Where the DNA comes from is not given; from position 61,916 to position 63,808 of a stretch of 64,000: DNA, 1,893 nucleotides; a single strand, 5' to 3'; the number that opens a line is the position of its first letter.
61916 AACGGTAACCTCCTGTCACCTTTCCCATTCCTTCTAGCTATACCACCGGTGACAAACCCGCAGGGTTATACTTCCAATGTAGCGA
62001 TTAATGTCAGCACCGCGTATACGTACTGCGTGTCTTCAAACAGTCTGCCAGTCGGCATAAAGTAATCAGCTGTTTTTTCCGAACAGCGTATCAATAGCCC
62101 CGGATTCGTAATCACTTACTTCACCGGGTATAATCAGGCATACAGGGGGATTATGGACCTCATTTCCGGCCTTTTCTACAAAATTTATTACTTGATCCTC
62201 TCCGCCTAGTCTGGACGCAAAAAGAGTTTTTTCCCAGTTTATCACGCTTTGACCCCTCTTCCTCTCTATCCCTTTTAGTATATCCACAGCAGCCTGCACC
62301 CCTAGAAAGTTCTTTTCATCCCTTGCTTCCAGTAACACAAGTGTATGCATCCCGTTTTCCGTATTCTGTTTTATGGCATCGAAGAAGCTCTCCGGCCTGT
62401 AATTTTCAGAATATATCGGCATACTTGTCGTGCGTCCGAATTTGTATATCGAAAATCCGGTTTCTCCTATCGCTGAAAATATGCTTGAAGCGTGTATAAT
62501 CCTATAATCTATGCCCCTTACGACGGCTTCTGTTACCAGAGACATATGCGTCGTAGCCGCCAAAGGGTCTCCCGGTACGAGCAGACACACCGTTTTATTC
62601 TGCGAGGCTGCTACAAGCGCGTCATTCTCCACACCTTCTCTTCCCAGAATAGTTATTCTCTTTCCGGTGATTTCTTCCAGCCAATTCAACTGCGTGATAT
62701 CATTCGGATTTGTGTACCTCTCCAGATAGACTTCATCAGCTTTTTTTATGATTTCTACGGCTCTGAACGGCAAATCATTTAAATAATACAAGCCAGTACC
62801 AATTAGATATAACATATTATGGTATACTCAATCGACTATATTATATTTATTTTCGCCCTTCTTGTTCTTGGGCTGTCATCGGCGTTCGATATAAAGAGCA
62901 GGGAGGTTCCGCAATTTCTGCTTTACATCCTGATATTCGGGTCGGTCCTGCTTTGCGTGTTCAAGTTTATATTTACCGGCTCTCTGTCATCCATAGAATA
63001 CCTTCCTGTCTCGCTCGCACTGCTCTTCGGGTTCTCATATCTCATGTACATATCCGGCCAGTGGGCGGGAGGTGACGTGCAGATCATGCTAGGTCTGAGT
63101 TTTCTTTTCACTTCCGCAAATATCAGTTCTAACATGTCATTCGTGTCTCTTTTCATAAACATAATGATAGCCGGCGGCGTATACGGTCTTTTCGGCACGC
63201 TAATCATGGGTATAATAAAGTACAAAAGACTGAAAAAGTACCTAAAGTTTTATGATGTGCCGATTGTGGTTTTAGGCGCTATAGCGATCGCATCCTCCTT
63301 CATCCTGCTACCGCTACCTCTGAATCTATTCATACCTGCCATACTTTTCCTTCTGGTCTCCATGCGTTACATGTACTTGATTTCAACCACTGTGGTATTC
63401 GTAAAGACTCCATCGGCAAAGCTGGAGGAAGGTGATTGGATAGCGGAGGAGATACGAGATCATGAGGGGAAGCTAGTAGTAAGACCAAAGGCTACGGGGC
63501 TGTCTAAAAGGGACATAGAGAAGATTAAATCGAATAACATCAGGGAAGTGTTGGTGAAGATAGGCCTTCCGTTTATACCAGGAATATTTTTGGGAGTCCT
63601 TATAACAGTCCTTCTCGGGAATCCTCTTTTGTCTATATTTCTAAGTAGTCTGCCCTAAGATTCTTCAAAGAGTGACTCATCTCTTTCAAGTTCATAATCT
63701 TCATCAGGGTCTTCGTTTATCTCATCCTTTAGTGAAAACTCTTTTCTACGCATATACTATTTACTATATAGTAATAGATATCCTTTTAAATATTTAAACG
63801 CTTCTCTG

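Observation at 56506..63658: Five-gene block of pilin-signal, sequon-rich surface proteins beside an A24 prepilin peptidase, with no assembly ATPase or platform in sight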

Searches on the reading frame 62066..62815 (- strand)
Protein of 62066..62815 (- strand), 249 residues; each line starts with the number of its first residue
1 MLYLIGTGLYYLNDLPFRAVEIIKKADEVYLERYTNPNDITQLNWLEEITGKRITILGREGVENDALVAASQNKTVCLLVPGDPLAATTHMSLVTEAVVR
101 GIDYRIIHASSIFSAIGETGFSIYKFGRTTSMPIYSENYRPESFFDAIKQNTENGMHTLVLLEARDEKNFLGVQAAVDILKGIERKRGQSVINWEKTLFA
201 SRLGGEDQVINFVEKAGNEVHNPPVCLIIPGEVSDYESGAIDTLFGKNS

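Call 3: search_protein_families(library=pfam, proteins=[window:62066-62815:-], max_evalue=1)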
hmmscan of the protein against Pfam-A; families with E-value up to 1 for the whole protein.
window:62066-62815:- (249 aa): 1 family
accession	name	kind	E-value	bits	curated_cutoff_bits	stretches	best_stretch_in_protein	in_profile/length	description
PF00590.25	TP_methylase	-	2.8e-18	67.1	27.8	1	1-180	1-179/212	Tetrapyrrole (Corrin/Porphyrin) Methylases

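Call 4: search_protein_families(library=ncbifam, proteins=[window:62066-62815:-], max_evalue=1)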
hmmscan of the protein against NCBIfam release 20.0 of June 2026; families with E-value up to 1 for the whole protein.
window:62066-62815:- (249 aa): 3 families
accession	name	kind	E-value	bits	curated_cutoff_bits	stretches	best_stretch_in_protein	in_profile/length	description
TIGR00522.1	dph5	equivalog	4.5e-60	203.2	114.3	1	1-234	1-244/258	diphthine synthase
NF052436.1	YabN_Meth_PPase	exception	0.034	13.1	525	1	66-115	72-122/486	bifunctional methyltransferase/pyrophosphohydrolase YabN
NF041229.1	BagF_FevY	exception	0.07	12.3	700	1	82-192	104-209/340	phospho-2-dehydro-3-deoxyheptonate aldolase BagF/FevY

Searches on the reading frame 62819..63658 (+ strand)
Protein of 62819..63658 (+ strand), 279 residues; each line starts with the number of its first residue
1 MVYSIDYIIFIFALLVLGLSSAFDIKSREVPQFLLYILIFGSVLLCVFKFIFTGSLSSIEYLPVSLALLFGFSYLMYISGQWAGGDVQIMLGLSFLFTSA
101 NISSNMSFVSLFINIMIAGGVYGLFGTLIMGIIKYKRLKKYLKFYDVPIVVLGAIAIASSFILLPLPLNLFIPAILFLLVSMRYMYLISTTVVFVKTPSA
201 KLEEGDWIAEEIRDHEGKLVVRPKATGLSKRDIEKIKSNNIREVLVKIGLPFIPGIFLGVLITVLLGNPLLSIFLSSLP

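Call 3: search_protein_families(library=pfam, proteins=[window:62819-63658:+], max_evalue=1)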
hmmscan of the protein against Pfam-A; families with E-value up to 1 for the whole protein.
window:62819-63658:+ (279 aa): 4 families
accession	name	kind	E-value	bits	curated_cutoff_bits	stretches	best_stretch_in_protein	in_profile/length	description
PF01478.23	Peptidase_A24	-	2.4e-07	31.6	26.5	1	12-124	2-104/104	Type IV leader peptidase family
PF06847.16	Arc_PepC_II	-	0.0072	17.3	29.9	1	232-267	54-91/93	Archaeal Peptidase A24 C-terminus Type II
PF06819.16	Arc_PepC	-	0.012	16.2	23.4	1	210-238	69-97/110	Archaeal Peptidase A24 C-terminal Domain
PF15944.10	DUF4752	-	0.34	11.4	27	1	60-83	4-27/84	Domain of unknown function (DUF4752)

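Call 4: search_protein_families(library=ncbifam, proteins=[window:62819-63658:+], max_evalue=1)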
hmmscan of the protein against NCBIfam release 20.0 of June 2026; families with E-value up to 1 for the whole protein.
window:62819-63658:+ (279 aa): 1 family
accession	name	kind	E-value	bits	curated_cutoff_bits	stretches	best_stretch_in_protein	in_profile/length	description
NF040695.1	FlaK_Arch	equivalog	2e-05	24.3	330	1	9-111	2-103/230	preflagellin peptidase FlaK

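Call 48: search_solved_structures(query=window:62819-63658:+, max_evalue=1, show_alignments=2)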
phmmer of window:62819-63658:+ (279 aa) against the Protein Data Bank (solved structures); distinct sequences matched with E-value up to 1: 1.
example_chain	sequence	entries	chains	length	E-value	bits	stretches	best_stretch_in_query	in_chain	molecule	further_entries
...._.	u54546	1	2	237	0.29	14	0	5-122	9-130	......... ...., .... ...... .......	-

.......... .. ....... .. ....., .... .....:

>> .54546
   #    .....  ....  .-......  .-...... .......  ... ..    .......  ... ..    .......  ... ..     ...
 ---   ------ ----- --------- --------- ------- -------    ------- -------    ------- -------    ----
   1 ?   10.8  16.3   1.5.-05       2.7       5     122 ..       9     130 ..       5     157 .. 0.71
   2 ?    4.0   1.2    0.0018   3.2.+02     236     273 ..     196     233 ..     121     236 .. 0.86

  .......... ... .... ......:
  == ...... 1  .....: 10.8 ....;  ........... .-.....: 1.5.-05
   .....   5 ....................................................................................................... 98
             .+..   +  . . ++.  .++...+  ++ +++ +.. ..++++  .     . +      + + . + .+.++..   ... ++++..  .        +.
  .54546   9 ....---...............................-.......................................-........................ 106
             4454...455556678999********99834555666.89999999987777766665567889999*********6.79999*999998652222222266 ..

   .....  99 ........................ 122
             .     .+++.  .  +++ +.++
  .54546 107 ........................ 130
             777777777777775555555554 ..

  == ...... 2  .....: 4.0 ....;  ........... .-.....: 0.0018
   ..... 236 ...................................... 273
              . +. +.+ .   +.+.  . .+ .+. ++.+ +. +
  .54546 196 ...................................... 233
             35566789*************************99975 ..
